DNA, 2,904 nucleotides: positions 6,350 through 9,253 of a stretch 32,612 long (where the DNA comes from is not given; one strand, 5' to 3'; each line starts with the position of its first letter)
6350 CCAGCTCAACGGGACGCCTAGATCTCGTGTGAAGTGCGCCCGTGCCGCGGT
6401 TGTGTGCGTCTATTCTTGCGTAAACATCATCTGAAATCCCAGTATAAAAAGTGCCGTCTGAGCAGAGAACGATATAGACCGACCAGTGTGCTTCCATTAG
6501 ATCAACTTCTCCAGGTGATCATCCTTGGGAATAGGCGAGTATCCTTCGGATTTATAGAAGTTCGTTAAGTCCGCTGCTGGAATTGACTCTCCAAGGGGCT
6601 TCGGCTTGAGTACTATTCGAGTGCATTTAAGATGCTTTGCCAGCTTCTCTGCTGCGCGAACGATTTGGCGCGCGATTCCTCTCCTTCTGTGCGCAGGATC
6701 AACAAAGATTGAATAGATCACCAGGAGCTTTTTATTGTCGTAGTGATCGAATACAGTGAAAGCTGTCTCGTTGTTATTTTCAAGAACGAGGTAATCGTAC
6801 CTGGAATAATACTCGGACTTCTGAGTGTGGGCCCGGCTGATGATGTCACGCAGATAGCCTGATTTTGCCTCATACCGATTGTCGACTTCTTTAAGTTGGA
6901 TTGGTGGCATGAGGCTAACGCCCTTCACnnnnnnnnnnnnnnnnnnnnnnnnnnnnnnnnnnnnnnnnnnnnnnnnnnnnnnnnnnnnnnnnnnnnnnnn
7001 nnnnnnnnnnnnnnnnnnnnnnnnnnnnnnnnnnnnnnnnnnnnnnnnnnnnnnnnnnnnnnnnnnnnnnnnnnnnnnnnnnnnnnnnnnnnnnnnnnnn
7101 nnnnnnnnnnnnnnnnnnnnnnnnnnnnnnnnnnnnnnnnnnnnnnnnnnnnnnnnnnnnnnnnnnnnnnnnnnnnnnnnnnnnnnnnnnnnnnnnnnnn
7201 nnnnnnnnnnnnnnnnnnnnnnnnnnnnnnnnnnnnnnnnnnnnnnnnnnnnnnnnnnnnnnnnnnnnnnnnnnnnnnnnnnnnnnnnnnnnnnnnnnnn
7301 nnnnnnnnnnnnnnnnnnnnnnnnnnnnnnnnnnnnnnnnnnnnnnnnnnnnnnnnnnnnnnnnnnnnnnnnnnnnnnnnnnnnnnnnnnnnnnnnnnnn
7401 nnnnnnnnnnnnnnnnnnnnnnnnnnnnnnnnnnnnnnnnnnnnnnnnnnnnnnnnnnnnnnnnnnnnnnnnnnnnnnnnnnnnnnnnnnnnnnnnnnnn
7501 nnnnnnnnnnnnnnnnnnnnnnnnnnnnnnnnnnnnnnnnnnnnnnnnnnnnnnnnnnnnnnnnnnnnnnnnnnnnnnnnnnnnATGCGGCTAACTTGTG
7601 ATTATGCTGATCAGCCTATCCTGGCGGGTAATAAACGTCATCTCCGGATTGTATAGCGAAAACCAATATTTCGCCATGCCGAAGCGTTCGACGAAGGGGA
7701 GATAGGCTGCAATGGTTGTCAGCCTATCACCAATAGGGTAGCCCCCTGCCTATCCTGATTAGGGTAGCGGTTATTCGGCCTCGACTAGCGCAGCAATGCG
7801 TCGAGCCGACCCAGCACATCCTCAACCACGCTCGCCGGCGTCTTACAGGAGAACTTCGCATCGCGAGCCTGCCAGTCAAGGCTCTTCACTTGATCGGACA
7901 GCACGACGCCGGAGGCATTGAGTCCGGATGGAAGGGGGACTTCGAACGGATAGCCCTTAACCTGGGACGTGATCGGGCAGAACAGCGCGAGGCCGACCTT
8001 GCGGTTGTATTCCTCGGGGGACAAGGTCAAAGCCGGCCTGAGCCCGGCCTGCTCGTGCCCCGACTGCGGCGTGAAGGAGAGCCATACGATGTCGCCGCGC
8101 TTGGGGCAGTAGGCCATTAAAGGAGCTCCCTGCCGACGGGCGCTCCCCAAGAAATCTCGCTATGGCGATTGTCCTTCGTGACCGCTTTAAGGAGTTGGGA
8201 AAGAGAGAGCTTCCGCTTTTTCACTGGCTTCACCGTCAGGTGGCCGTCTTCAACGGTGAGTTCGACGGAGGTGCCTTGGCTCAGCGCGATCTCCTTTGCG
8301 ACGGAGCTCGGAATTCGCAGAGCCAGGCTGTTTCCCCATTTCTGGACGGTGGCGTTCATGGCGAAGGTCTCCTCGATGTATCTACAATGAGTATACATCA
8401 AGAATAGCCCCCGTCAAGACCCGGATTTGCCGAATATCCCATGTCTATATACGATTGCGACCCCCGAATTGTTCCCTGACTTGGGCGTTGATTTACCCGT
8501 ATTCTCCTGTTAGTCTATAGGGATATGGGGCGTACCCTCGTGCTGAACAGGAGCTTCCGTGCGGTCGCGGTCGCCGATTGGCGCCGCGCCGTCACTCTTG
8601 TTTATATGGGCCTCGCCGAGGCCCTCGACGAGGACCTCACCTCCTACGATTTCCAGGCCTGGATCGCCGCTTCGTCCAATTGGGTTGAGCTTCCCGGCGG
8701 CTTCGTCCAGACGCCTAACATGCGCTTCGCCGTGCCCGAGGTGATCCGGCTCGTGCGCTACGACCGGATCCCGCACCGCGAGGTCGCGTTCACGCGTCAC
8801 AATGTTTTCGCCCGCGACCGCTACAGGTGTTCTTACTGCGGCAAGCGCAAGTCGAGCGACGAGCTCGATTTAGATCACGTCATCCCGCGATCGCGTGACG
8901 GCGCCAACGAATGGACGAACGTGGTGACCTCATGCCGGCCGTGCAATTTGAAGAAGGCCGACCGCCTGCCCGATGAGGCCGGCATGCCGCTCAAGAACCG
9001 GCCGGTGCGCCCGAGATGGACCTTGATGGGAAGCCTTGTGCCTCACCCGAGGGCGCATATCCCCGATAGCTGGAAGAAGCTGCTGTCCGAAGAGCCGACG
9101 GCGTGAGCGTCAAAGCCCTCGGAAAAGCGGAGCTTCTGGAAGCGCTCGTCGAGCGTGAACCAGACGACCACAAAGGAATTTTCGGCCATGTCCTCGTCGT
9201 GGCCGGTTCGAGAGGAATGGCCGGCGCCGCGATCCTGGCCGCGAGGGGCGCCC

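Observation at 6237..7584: Translationally coupled HEPN-like / GNAT / GIY-YIG three-gene cassette: candidate undescribed defence or addiction module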

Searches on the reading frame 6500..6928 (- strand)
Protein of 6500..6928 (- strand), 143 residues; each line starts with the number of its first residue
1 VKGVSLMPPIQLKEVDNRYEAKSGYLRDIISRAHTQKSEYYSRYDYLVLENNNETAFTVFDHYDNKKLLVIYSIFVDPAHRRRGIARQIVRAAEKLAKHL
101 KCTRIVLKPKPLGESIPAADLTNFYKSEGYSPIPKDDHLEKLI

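Call 4: search_protein_families(library=pfam, proteins=[window:6500-6928:-], max_evalue=0.1)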
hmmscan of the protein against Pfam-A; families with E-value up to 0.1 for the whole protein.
window:6500-6928:- (143 aa): 9 families
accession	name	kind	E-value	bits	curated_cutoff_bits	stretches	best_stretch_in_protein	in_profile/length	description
PF00583.31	Acetyltransf_1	-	2e-11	44.6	20.7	1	44-107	34-98/116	Acetyltransferase (GNAT) family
PF13508.13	Acetyltransf_7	-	8.4e-11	42.5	27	1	44-131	3-83/84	Acetyltransferase (GNAT) domain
PF17013.11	Acetyltransf_15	-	1.6e-06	28.1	35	1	29-103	48-108/210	Putative acetyl-transferase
PF14542.12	Acetyltransf_CG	-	2.6e-06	27.9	30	1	50-98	7-54/80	GCN5-related N-acetyl-transferase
PF13673.13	Acetyltransf_10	-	4.5e-06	27.1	23.6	1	27-105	14-90/128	Acetyltransferase (GNAT) domain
PF13880.12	Acetyltransf_13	-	0.0021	18.3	22.8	1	69-94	5-30/69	ESCO1/2 acetyl-transferase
PF08445.16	FR47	-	0.0069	16.8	22.1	1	70-93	23-46/86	FR47-like protein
PF13302.13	Acetyltransf_3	-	0.036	15.2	25.4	1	32-108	43-120/138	Acetyltransferase (GNAT) domain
PF13527.13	Acetyltransf_9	-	0.079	13.4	25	0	70-95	74-99/127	Acetyltransferase (GNAT) domain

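Call 5: search_protein_families(library=padloc, proteins=[window:6500-6928:-], max_evalue=0.1)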
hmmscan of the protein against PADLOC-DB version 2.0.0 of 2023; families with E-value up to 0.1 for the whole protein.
window:6500-6928:- (143 aa): 0 families

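Call 6: search_protein_families(library=ncbifam, proteins=[window:6500-6928:-], max_evalue=0.1)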
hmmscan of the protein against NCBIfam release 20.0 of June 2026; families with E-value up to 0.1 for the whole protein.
window:6500-6928:- (143 aa): 17 families
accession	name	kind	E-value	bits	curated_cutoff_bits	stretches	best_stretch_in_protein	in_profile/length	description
NF002959.0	PRK03624.1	equivalog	1e-06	28.5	124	1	46-110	51-114/147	GNAT family acetyltransferase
NF040501.1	resist_ArsN2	equivalog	2.9e-06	26.9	125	1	46-107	26-87/133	arsenic resistance N-acetyltransferase ArsN2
NF000224.3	AAC_6p_Acine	exception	2.6e-05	24.3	225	1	64-105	71-112/146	AAC(6')-Ighjkrstuvwx family aminoglycoside N-acetyltransferase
NF005840.0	PRK07757.1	equivalog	4.4e-05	23.5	154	1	42-106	40-104/153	N-acetyltransferase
NF043067.1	AAC_6p_group_E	equivalog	5.2e-05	23.1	140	1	72-105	74-107/140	aminoglycoside 6'-N-acetyltransferase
NF038102.1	AAC_6p_III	exception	8.3e-05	22.8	305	1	65-106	81-122/156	tobramycin N-acetyltransferase AAC(6')-III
TIGR01575.1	rimI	equivalog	0.00014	22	86.4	1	37-131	25-113/132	ribosomal protein S18-alanine N-acetyltransferase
NF000152.2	AAC_6p_A37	exception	0.0011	19.2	250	1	66-104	75-113/133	aminoglycoside 6'-N-acetyltransferase AacA37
NF033130.1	AAC_6p_A48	exception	0.0015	18.3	300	1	70-105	78-113/147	AacA48 family aminoglycoside 6'-N-acetyltransferase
NF033083.0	AAC_3_I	equivalog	0.0028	17.9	200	1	65-102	74-111/145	AAC(3)-I family aminoglycoside N-acetyltransferase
NF000140.3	AAC_6p_Salmo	exception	0.0074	16.6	270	1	64-105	71-112/145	cryptic aminoglycoside N-acetyltransferase AAC(6')-Iy/Iaa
NF033374.6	AAC_6p_Id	exception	0.0082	16.2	320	1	71-105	79-113/149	aminoglycoside N-acetyltransferase AAC(6')-Id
TIGR03448.1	mycothiol_MshD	equivalog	0.018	14.4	163.1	1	72-95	75-98/294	mycothiol synthase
NF007807.0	PRK10514.1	equivalog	0.019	14.9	134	1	72-101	74-103/147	acetyltransferase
NF000487.1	stat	exception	0.027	14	420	1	58-103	94-139/189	streptothricin N-acetyltransferase STAT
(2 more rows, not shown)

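Call 7: search_protein_families(library=phrogs, proteins=[window:6500-6928:-], max_evalue=0.1)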
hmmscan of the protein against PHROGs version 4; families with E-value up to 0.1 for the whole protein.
window:6500-6928:- (143 aa): 6 families
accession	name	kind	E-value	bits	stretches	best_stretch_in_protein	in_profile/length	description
phrog_3810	-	other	4.6e-10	40.7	1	37-108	51-125/155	acetyltransferase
phrog_1249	-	other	1.8e-08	35.3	1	61-133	78-149/180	acetyltransferase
phrog_11841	-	other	0.0024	17.6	1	43-107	81-127/502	acetyltransferase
phrog_8663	-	unknown function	0.015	15.3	1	44-99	195-250/314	-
phrog_3986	-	unknown function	0.03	15.3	1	68-101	82-115/148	-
phrog_25376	-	unknown function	0.059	15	0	13-56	6-50/90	-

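Call 21: find_homologous_proteins(query=window:6500-6928:-, max_evalue=0.001)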
Query window:6500-6928:- (143 aa): 2 proteins with E <= 0.001 among 43 candidates.
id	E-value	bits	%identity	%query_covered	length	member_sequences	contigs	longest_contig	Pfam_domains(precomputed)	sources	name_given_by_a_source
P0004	1.7e-85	302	100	96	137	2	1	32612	PF13673.14,PF13508.14,PF17013.12,PF14542.13,PF00583.32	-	-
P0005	5.0e-55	203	70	96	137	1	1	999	PF13673.14,PF13508.14,PF17013.12,PF14542.13,PF00583.32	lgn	-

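Call 22: find_encoding_contigs(protein=P0005, flank=10000)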
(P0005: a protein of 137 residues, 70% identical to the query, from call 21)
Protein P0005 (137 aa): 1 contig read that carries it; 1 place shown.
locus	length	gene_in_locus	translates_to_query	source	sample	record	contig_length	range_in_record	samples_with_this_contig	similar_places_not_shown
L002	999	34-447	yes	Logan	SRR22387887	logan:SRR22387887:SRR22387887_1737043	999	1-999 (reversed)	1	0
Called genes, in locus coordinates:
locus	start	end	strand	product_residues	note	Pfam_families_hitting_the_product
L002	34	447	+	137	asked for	PF00583:Acetyltransf_1, PF17013:Acetyltransf_15 (weak), PF13673:Acetyltransf_10 (weak), PF13508:Acetyltransf_7, PF14542:Acetyltransf_CG (weak)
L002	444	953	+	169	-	-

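Call 64: search_solved_structures(query=window:6500-6910:-, max_evalue=1)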
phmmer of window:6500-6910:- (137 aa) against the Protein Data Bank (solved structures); distinct sequences matched with E-value up to 1: 30.
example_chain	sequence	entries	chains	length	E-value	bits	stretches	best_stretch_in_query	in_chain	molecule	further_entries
2aj6_A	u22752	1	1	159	7.1e-05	26.5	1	41-99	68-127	hypothetical protein MW0638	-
4evy_A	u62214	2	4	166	0.00043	24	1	62-99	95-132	Aminoglycoside N(6')-acetyltransferase type 1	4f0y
4fd7_A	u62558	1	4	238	0.013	19.1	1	22-92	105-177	putative arylalkylamine N-Acetyltransferase 7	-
4e8o_A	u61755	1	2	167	0.041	17.5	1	20-100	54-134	Aac(6')-Ih protein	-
1s3z_A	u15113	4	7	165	0.05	17.3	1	58-101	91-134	aminoglycoside 6'-N-acetyltransferase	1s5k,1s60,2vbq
5f46_A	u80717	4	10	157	0.054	17.2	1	43-89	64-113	aminoglycoside acetyltransferase meta-AAC0020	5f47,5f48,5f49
5u08_A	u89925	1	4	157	0.055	17.1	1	43-89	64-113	aminoglycoside acetyltransferase meta-AAC0020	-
2pdo_A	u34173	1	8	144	0.069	16.8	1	40-101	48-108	Acetyltransferase ypeA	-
9mto_A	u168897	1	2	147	0.086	16.5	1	42-109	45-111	[Ribosomal protein bS18]-alanine N-acetyltransferase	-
3dr6_A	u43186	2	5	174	0.11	16.2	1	38-93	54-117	yncA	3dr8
7wx5_A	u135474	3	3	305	0.16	15.6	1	52-99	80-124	N-acetyltransferase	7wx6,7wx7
2q0y_A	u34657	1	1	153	0.16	15.6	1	64-92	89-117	GCN5-related N-acetyltransferase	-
4qus_A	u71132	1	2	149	0.19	15.4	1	40-101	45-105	Acetyltransferase YpeA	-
4qvt_A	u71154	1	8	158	0.22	15.2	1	40-101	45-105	Acetyltransferase YpeA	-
5jq4_A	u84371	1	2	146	0.23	15.1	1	29-93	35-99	Acetyltransferase SACOL1063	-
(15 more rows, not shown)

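Call 125: search_protein_families(library=pfam, proteins=[L002:444-950:+], max_evalue=0.01)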
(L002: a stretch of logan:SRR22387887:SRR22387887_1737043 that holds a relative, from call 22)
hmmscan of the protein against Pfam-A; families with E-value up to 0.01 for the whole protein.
L002:444-950:+ (169 aa): 0 families

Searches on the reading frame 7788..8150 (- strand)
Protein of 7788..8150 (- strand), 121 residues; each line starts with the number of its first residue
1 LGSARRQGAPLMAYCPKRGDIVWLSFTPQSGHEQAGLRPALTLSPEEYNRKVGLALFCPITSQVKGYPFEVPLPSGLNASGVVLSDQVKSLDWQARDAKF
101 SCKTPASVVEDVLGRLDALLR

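Call 4: search_protein_families(library=pfam, proteins=[window:7788-8150:-], max_evalue=0.1)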
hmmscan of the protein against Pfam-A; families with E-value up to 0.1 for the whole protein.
window:7788-8150:- (121 aa): 1 family
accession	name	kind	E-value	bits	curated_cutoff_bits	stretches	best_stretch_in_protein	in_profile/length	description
PF02452.23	PemK_toxin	-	3.2e-25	88.9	23.1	1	17-119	1-108/109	PemK-like, MazF-like toxin of type II toxin-antitoxin system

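Call 5: search_protein_families(library=padloc, proteins=[window:7788-8150:-], max_evalue=0.1)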
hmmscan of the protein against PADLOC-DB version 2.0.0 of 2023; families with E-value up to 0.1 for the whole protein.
window:7788-8150:- (121 aa): 0 families

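Call 124: find_encoding_contigs(protein=window:7788-8117:-, flank=5000, max_places=8)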
Protein window:7788-8117:- (110 aa): 1 contig read that carries it; 1 place shown.
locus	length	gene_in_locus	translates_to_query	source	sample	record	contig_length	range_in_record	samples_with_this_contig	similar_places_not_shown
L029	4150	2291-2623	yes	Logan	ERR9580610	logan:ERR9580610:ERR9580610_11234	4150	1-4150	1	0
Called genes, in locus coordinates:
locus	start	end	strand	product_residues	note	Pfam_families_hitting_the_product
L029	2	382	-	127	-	?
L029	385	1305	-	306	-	PF01256:Carb_kinase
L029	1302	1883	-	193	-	PF01844:HNH, PF13395:HNH_4 (weak), PF14279:HNH_5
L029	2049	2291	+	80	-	PF04014:MazE_antitoxin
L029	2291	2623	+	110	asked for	PF02452:PemK_toxin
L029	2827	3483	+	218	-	-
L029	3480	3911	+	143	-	PF00583:Acetyltransf_1, PF13673:Acetyltransf_10 (weak), PF17013:Acetyltransf_15 (weak), PF13508:Acetyltransf_7, PF14542:Acetyltransf_CG (weak)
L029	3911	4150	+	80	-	?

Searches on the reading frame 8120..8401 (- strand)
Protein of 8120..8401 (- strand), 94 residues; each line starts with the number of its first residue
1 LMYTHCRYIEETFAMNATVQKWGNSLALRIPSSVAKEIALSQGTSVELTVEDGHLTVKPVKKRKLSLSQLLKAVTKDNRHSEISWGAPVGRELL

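Call 4: search_protein_families(library=pfam, proteins=[window:8120-8401:-], max_evalue=0.1)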
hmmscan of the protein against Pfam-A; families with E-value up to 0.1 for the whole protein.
window:8120-8401:- (94 aa): 1 family
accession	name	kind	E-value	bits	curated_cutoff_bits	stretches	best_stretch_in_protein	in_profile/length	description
PF04014.23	MazE_antitoxin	-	7.7e-14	51.8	24.7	1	19-64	1-47/48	Antidote-toxin recognition MazE, bacterial antitoxin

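Call 5: search_protein_families(library=padloc, proteins=[window:8120-8401:-], max_evalue=0.1)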
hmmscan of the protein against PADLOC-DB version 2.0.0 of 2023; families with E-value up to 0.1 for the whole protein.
window:8120-8401:- (94 aa): 0 families

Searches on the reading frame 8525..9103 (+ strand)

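Call 4: search_protein_families(library=pfam, proteins=[window:8525-9103:+], max_evalue=0.1)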
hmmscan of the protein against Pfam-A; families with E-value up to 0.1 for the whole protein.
window:8525-9103:+ (193 aa): 3 families
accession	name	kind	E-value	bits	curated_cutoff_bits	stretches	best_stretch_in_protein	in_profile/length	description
PF14279.12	HNH_5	-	1.5e-14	54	27.5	1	102-156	1-55/56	HNH endonuclease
PF01844.29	HNH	-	2.8e-13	50.2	21.4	1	102-147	1-47/47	HNH endonuclease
PF13395.12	HNH_4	-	7.4e-07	29.5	22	1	102-149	1-53/54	HNH endonuclease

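Call 5: search_protein_families(library=padloc, proteins=[window:8525-9103:+], max_evalue=0.1)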
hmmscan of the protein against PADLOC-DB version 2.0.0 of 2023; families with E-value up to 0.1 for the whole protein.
window:8525-9103:+ (193 aa): 56 families (the best 25 are shown)
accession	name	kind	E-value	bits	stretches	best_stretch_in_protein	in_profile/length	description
PDLC00315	PtuB1|PtuB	-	1.1e-09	36.4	1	102-151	33-83/227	Unknown function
PDLC02859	DpdF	-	1.1e-08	32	1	94-166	2-69/545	DpdF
PDLC00337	PtuB1|PtuB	-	6.8e-07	27.4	1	98-152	55-112/216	Unknown function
PDLC04259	PDC-M01B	-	3.7e-06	25.1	1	79-151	74-145/277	-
PDLC04248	PDC-M01B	-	4.6e-06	24.7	1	97-152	32-86/216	-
PDLC04264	PDC-M01B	-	9.2e-06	23.6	1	98-152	99-152/282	-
PDLC03478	REase_II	-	9.8e-06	23.4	1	77-146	87-160/219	Type II restriction enzyme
PDLC00317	PtuB1|PtuB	-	1e-05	23.5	1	93-156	53-117/244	Unknown function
PDLC04251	PDC-M01B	-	1.4e-05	22.7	1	100-152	99-150/279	-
PDLC00325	PtuB1|PtuB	-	2.1e-05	22.2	1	96-147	48-104/213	Unknown function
PDLC00340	PtuB1|PtuB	-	2.4e-05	22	1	97-147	64-113/268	Unknown function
PDLC00350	PtuB1|PtuB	-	3.1e-05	22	1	91-149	41-104/224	Unknown function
PDLC00345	PtuB1|PtuB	-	3.8e-05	21.3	1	96-147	48-104/223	Unknown function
PDLC00335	PtuB1|PtuB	-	7.3e-05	20.4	1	95-148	44-102/214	Unknown function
PDLC00336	PtuB1|PtuB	-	8.6e-05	20.3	1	93-146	57-113/250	Unknown function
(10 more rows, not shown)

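Call 6: search_protein_families(library=ncbifam, proteins=[window:8525-9103:+], max_evalue=0.1)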
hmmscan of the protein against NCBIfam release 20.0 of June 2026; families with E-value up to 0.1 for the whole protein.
window:8525-9103:+ (193 aa): 5 families
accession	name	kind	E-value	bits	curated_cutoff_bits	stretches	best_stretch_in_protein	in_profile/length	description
NF040563.1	guided_IscB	equivalog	2.7e-14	53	175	1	71-147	166-238/314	RNA-guided endonuclease IscB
NF049971.1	CRISPR_Cas9d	exception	1.8e-11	43.4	375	1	86-153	532-602/986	type II CRISPR RNA-guided endonuclease Cas9d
TIGR01865.2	cas_Csn1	equivalog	8.4e-05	21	100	1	101-169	575-645/1070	type II CRISPR RNA-guided endonuclease Cas9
NF038221.1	IcmJ_DotN_IVB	equivalog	0.00024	20.7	100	1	82-140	26-80/205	type IVB secretion system protein IcmJDotN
TIGR02646.1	TIGR02646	subfamily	0.0036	17.4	52.15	1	100-138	25-65/144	retron system putative HNH endonuclease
